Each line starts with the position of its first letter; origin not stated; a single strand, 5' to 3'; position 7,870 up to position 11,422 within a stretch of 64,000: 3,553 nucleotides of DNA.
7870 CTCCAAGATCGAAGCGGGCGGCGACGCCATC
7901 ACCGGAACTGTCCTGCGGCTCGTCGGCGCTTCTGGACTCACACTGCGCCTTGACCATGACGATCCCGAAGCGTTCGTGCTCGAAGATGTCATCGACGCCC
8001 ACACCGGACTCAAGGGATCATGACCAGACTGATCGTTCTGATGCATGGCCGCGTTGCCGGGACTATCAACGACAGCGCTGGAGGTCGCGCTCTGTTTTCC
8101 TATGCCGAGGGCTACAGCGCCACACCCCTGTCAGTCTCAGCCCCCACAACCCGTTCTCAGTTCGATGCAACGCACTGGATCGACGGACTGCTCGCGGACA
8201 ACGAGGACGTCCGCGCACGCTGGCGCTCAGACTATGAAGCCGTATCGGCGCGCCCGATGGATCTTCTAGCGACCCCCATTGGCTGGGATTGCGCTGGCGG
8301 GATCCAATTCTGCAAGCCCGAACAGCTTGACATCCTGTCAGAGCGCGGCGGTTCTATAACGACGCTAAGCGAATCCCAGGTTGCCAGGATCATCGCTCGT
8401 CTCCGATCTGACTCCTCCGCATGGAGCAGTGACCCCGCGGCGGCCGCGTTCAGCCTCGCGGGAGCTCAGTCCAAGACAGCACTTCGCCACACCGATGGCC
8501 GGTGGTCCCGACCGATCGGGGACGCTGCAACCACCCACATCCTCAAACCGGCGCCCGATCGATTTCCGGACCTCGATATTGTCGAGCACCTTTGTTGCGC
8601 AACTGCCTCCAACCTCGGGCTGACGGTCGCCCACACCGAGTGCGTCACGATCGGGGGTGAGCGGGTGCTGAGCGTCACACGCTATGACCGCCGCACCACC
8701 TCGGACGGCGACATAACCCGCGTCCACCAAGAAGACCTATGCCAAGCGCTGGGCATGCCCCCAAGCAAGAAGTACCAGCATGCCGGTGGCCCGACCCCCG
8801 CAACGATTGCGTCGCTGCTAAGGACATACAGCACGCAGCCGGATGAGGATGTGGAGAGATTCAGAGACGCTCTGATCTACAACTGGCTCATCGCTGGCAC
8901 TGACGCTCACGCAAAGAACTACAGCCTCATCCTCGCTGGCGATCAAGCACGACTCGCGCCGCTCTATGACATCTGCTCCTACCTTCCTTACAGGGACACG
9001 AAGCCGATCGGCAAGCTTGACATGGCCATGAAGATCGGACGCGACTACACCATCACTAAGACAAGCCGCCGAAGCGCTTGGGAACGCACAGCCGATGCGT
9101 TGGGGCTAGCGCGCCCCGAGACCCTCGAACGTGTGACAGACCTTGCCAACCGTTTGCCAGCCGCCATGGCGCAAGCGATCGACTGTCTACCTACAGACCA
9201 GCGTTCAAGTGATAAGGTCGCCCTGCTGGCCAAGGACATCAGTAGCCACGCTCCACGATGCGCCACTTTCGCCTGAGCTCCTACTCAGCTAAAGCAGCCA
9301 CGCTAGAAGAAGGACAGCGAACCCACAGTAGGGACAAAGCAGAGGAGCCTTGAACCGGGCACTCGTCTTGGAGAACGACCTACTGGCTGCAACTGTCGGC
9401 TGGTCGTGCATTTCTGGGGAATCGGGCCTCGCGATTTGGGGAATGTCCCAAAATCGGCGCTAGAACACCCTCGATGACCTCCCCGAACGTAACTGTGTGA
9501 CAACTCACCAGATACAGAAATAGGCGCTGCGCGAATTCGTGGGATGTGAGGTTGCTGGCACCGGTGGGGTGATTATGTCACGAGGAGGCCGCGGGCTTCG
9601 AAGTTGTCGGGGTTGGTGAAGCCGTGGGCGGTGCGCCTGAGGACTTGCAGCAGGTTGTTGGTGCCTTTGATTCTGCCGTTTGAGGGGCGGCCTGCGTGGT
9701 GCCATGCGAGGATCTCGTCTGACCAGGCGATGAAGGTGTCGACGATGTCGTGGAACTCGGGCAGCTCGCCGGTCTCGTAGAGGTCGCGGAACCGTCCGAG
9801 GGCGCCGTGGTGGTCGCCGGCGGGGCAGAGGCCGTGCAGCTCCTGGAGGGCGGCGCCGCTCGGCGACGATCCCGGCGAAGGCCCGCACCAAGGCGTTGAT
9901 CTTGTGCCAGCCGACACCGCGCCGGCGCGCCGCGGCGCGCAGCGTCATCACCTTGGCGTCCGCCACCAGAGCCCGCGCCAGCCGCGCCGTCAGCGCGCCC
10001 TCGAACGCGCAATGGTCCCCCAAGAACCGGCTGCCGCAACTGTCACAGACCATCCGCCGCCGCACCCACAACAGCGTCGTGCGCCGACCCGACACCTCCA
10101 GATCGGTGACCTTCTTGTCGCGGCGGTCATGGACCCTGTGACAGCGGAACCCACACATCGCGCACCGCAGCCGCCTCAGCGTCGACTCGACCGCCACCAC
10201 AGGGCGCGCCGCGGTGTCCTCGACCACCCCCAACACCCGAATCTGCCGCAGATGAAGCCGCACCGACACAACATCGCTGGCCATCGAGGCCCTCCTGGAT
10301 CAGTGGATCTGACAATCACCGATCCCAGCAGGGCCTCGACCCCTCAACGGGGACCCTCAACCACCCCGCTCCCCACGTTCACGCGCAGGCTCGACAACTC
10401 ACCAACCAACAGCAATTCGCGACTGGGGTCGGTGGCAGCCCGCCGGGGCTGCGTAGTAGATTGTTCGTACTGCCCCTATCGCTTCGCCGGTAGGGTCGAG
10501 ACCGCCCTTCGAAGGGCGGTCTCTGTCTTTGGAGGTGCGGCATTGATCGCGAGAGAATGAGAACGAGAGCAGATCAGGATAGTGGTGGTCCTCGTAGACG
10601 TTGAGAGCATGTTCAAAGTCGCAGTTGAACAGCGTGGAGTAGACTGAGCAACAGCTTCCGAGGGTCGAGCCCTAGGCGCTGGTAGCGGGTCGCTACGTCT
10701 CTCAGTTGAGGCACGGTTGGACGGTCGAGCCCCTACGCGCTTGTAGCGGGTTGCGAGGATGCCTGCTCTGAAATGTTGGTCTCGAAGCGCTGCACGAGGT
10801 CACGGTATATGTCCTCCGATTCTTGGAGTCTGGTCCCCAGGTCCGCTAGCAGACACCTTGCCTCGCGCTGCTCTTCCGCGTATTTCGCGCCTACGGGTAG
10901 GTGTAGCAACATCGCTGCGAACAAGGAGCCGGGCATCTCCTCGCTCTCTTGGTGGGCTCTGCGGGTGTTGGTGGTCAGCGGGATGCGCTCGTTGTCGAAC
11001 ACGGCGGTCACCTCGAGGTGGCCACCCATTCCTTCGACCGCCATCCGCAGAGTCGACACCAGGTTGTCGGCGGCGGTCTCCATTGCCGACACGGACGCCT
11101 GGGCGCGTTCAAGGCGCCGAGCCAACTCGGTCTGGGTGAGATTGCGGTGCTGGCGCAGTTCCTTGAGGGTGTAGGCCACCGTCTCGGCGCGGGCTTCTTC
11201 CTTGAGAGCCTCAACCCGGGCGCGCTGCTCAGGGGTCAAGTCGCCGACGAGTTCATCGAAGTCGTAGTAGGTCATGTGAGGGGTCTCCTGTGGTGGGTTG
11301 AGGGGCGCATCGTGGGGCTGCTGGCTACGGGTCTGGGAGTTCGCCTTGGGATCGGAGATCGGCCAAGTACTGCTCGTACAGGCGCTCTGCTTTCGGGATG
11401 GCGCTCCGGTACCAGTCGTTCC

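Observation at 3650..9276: HipA kinase paired with a 1457-aa DUF4062 / TPR-like / PIN-like / double-HTH protein instead of a small HipB: candidate undescribed HipBA-derived sensor or defence module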

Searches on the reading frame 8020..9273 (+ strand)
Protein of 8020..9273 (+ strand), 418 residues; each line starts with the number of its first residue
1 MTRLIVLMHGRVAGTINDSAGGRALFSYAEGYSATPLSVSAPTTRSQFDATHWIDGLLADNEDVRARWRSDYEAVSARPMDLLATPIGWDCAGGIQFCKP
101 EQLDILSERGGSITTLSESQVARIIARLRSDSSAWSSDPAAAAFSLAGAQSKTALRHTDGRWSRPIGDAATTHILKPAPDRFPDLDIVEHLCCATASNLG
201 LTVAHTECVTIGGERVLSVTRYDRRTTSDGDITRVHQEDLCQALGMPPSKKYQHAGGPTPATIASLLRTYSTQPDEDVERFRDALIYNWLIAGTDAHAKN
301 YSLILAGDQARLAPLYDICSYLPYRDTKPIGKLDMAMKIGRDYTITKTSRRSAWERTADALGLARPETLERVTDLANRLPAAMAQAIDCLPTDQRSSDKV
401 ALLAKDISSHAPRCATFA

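Call 8: search_protein_families(library=pfam, proteins=[window:8020-9273:+], max_evalue=1)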
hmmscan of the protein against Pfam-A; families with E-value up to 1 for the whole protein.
window:8020-9273:+ (418 aa): 2 families
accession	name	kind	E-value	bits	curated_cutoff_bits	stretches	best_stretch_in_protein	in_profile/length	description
PF07804.18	HipA_C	-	4.1e-53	180.6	30.5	1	144-382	1-212/213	HipA-like C-terminal domain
PF13657.11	Couple_hipA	-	4.3e-11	43.6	22.5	1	4-97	1-98/99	HipA N-terminal domain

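Call 9: search_protein_families(library=ncbifam, proteins=[window:8020-9273:+], max_evalue=1)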
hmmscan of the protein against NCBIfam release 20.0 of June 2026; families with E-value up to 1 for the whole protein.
window:8020-9273:+ (418 aa): 2 families
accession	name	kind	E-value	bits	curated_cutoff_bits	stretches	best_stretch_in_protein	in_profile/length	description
TIGR03071.1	couple_hipA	domain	9e-12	45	27.8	1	4-97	2-100/101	HipA N-terminal domain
NF007297.0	PRK09775.1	equivalog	9.6e-11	41.1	401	1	176-323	236-376/446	type II toxin-antitoxin system HipA family toxin YjjJ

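Call 10: search_protein_families(library=padloc, proteins=[window:8020-9273:+], max_evalue=1)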
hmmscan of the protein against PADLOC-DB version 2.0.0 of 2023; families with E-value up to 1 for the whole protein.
window:8020-9273:+ (418 aa): 5 families
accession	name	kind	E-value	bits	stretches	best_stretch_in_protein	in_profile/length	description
PDLC04340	PDC-M03A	-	5.2e-07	27.4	1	278-323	127-172/280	-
PDLC04342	PDC-M03A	-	1.2e-06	26.3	1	184-326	52-198/299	-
PDLC04339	PDC-M03A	-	2.3e-05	21.9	1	279-322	135-178/293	-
PDLC04344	PDC-M03A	-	0.003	15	1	276-323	145-193/305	-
PDLC04345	PDC-M03A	-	0.0047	14.2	1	189-362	54-234/302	-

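Call 32: search_solved_structures(query=window:8020-9273:+, max_evalue=0.001, show_alignments=2)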
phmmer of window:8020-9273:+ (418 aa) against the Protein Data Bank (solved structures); distinct sequences matched with E-value up to 0.001: 16.
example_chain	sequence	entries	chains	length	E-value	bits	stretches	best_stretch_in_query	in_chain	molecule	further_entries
2wiu_A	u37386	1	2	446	4.9e-46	160.6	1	1-396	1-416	PROTEIN HIPA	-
3tpd_A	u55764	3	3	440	1.4e-45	159.2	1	1-396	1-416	Serine/threonine-protein kinase HipA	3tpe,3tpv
3fbr_A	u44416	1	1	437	3.2e-45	158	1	1-396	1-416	Serine/threonine-protein kinase toxin HipA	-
3dnt_A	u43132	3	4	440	3.2e-45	158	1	1-396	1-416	Protein hipA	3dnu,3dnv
5k98_A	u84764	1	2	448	6.1e-45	157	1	3-396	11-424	Serine/threonine-protein kinase HipA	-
4yg7_D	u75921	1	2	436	6.8e-45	156.9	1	3-396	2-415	Serine/threonine-protein kinase HipA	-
3hzi_A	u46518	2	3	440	9.4e-45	156.4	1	1-396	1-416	Protein hipA | Serine/threonine-protein kinase HipA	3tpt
3tpb_A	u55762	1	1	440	2.3e-44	155.1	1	1-396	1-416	Serine/threonine-protein kinase HipA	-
4pu5_A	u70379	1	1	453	4.5e-22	81.7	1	75-398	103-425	Toxin-antitoxin system toxin HipA family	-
4pu3_A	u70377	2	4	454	4.5e-22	81.7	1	75-398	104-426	Toxin-antitoxin system toxin HipA family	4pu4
7ab4_C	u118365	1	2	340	3.7e-11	45.8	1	143-326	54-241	HipA_C domain-containing protein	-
7ab3_C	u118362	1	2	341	1.9e-10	43.4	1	144-326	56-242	HipA_C domain-containing protein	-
7ab5_C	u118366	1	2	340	6.2e-10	41.8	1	143-326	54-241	HipA_C domain-containing protein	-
8ezr_B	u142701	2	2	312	7.7e-10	41.5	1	141-341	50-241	HipT(Lp)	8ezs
7vkb_A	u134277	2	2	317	8e-10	41.4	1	141-341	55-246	HipA_C domain-containing protein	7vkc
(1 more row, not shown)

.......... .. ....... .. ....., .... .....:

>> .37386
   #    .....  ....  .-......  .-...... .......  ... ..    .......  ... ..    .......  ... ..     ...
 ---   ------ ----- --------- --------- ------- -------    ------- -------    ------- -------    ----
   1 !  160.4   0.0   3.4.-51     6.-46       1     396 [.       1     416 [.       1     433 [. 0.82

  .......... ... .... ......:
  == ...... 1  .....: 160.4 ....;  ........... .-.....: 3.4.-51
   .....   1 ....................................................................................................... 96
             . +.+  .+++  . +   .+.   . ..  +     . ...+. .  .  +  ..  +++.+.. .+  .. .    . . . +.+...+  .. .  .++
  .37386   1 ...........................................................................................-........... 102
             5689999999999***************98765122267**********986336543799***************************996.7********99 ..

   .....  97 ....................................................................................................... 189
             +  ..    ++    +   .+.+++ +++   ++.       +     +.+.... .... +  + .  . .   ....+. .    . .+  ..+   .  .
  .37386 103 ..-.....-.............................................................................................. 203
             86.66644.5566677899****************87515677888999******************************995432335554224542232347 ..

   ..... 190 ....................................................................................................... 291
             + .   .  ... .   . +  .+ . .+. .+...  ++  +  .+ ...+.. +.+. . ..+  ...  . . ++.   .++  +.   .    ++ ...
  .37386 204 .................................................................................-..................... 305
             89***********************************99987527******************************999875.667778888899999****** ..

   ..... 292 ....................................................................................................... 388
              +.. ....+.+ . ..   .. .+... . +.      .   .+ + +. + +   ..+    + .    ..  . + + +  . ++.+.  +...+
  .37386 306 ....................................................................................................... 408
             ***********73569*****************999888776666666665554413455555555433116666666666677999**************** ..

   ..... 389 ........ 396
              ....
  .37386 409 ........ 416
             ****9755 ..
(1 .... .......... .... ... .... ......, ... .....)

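Call 72: find_homologous_proteins(query=window:8020-9273:+, max_evalue=1e-20)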
Query window:8020-9273:+ (418 aa): 7997 proteins with E <= 1e-20 among 8000 candidates; the best 120 are listed.
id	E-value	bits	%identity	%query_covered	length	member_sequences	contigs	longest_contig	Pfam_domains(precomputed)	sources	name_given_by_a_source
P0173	8.1e-279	942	100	100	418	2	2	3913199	PF07804.19,PF13657.12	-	-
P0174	3.3e-257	871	91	100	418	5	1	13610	PF07804.19,PF13657.12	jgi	-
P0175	2.1e-242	822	87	100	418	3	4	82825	PF07804.19,PF13657.12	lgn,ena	-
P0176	1.5e-238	810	85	100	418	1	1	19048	PF07804.19,PF13657.12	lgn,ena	-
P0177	1.6e-235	800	84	100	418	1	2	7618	PF07804.19,PF13657.12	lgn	-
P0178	1.8e-200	684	72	100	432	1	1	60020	PF07804.19,PF13657.12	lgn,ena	-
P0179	5.8e-196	669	71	100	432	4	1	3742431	PF07804.19,PF13657.12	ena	-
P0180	1.8e-193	661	72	100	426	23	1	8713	PF07804.19,PF13657.12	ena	-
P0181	3.7e-193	660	72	100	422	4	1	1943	PF07804.19,PF13657.12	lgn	-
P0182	4.8e-193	660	71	100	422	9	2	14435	PF07804.19,PF13657.12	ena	-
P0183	1.3e-192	658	72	100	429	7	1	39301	PF07804.19,PF13657.12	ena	-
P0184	1.2e-189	649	69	100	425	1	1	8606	PF07804.19,PF13657.12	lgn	-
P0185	8.2e-187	639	70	100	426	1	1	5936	PF07804.19,PF13657.12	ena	-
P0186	9.3e-187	639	69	100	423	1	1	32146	PF07804.19,PF13657.12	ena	-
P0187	2.9e-184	631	68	100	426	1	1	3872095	PF07804.19,PF13657.12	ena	-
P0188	4.8e-179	614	66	99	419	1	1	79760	PF07804.19,PF13657.12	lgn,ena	-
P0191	9.6e-142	491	54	98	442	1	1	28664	PF07804.19,PF13657.12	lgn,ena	-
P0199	8.7e-135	468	54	98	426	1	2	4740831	PF07804.19,PF13657.12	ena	-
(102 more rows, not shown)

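Call 73: find_encoding_contigs(protein=P0188, flank=6000, max_places=2)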
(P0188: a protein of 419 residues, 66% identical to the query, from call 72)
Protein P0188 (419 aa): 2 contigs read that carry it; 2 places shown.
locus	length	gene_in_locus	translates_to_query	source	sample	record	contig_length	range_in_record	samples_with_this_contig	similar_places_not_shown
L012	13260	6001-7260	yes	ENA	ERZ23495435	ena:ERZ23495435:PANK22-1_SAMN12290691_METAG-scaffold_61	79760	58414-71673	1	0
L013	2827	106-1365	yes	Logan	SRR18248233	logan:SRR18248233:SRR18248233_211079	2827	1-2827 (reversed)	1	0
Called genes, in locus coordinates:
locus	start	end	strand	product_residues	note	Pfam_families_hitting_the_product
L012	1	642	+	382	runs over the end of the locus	PF00355:Rieske, PF19112:VanA_C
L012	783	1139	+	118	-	PF01502:PRA-CH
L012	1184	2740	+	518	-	PF04715:, PF00425:Chorismate_bind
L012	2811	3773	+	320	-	PF01571:GCV_T (faint)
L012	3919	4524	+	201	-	PF00226:DnaJ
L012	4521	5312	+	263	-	PF00218:IGPS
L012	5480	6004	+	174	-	PF13384:HTH_23 (faint), PF01381:HTH_3 (weak), PF13744:HTH_37 (weak), PF12844:HTH_19, PF13560:HTH_31, PF01381:HTH_3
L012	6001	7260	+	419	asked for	PF13657:Couple_hipA, PF07804:HipA_C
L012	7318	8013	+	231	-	PF00697:PRAI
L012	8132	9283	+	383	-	PF00291:PALP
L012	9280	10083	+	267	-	PF00290:Trp_syntA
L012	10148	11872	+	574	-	PF07992:Pyr_redox_2, PF13738:Pyr_redox_3 (weak), PF00070:Pyr_redox, PF02852:Pyr_redox_dim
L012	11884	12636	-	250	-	PF00106:adh_short, PF08659:KR, PF13561:adh_short_C2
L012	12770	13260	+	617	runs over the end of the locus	PF03062:MBOAT, PF13813:MBOAT_2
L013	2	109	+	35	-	?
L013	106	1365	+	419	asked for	PF13657:Couple_hipA, PF07804:HipA_C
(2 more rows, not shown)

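Call 74: find_encoding_contigs(protein=P0191, flank=6000, max_places=2)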
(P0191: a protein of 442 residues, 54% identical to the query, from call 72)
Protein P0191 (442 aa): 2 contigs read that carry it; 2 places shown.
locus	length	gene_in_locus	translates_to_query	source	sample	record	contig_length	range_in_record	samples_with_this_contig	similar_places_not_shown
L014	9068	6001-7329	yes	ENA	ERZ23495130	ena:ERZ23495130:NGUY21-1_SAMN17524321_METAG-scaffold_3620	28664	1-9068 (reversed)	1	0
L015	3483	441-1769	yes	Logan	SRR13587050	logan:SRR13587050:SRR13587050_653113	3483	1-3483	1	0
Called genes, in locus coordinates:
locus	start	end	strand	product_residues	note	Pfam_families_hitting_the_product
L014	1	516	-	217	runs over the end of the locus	PF08843:AbiEii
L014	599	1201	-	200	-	-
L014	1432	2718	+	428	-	PF13173:AAA_14, PF13635:DUF4143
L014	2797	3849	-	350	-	PF03793:PASTA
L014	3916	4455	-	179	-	-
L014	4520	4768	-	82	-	-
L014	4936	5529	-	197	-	-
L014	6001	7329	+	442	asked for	PF13657:Couple_hipA, PF07804:HipA_C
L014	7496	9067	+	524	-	?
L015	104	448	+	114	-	PF13560:HTH_31, PF01381:HTH_3, PF12844:HTH_19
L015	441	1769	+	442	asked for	PF13657:Couple_hipA, PF07804:HipA_C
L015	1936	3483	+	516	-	?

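Call 75: find_encoding_contigs(protein=P0199, flank=6000, max_places=2)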
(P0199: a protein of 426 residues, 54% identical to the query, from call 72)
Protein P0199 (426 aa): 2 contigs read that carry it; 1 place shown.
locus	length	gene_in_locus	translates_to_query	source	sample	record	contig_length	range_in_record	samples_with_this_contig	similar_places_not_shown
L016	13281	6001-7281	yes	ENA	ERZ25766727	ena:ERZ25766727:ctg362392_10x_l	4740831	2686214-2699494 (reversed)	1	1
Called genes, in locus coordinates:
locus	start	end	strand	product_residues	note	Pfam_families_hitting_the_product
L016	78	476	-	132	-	PF07366:SnoaL, PF12680:SnoaL_2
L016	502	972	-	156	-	PF00903:Glyoxalase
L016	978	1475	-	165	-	PF00903:Glyoxalase, PF18029:Glyoxalase_6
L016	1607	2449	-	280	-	PF00378:ECH_1, PF16113:ECH_2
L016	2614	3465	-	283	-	PF01381:HTH_3 (weak)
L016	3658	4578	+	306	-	PF00487:FA_desaturase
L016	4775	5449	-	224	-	PF00881:Nitroreductase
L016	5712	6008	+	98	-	PF13560:HTH_31, PF12844:HTH_19 (weak), PF01381:HTH_3, PF13443:HTH_26 (weak)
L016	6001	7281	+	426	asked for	PF13657:Couple_hipA, PF07804:HipA_C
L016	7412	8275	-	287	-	PF00892:EamA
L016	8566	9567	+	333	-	PF01321:Creatinase_N (faint)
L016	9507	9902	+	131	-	PF00557:Peptidase_M24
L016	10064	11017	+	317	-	-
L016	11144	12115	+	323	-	PF01575:MaoC_dehydratas (faint)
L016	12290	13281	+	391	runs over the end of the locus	PF00108:Thiolase_N, PF02803:Thiolase_C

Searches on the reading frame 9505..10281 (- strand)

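Call 54: search_protein_families(library=pfam, proteins=[window:9505-10281:-], max_evalue=0.001)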
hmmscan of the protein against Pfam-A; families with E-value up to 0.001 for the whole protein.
window:9505-10281:- (258 aa): 1 family
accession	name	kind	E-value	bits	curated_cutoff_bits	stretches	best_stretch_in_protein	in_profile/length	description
PF14690.11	Zn_ribbon_ISL3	-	1.1e-06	29.4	25.5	1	39-82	4-47/47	zinc-finger of transposase IS204/IS1001/IS1096/IS1165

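Call 88: search_protein_families(library=ncbifam, proteins=[window:9505-10281:-], max_evalue=0.01)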
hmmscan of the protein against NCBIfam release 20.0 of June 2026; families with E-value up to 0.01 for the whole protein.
window:9505-10281:- (258 aa): 1 family
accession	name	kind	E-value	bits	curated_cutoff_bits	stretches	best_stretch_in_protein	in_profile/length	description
NF033550.5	transpos_ISL3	equivalog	3.1e-14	52.8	180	1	29-137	2-113/370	ISL3 family transposase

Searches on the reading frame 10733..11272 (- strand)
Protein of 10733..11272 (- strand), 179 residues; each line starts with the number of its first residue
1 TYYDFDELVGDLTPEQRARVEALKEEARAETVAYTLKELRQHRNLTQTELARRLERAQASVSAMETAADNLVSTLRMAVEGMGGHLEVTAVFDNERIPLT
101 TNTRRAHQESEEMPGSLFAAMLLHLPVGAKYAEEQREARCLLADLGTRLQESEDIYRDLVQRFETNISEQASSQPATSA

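Call 54: search_protein_families(library=pfam, proteins=[window:10733-11272:-], max_evalue=0.001)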
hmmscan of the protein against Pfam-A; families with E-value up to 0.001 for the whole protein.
window:10733-11272:- (179 aa): 3 families
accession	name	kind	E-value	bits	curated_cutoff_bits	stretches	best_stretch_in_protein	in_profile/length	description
PF13560.12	HTH_31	-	4.9e-07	30.4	27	1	35-73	5-43/64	Helix-turn-helix domain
PF13744.12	HTH_37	-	7.6e-07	29.3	27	1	27-89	15-78/80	Helix-turn-helix domain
PF01381.28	HTH_3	-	0.00011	22.5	23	1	36-66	1-31/55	Helix-turn-helix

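Call 88: search_protein_families(library=ncbifam, proteins=[window:10733-11272:-], max_evalue=0.01)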
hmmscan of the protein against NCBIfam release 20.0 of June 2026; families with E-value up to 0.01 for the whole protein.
window:10733-11272:- (179 aa): 3 families
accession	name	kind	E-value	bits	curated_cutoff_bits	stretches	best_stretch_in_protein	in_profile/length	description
NF007271.0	PRK09726.1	equivalog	9.4e-06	25.5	79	1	32-71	13-52/88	type II toxin-antitoxin system antitoxin HipB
TIGR03830.1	CxxCG_CxxCG_HTH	subfamily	0.00038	20.3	61.8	1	15-67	49-101/127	type II TA system antitoxin MqsA family protein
TIGR03070.1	couple_hipB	subfamily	0.0044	17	71.65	1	33-66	4-37/58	type II toxin-antitoxin system Y4mF family antitoxin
